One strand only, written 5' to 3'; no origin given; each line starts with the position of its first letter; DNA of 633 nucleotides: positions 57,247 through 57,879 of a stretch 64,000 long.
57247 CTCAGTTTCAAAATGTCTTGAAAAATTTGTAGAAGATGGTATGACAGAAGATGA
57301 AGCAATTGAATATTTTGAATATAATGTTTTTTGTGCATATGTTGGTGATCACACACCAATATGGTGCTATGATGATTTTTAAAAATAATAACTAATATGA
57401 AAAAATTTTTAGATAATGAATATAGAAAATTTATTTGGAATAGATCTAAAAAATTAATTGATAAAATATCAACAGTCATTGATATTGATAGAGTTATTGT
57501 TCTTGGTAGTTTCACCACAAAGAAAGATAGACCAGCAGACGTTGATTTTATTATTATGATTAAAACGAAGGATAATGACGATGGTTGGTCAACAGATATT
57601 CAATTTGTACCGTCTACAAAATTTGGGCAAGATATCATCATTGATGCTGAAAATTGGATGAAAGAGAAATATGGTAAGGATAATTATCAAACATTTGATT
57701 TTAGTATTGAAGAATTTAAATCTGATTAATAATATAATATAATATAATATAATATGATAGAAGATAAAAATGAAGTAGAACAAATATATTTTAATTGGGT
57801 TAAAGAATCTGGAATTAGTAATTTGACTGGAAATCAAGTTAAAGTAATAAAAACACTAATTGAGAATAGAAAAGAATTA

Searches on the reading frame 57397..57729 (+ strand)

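Call 66: search_protein_families(library=pfam, proteins=[window:57397-57729:+], max_evalue=0.01)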
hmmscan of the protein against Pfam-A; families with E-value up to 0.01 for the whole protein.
window:57397-57729:+ (110 aa): 2 families
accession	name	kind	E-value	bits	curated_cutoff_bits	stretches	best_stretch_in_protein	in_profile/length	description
PF22014.2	DUF6932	-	1.1e-11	45.8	27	1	2-97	23-109/142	Family of unknown function (DUF6932)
PF18765.7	Polbeta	-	0.0039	17.8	26.9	1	18-61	1-45/93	Polymerase beta, Nucleotidyltransferase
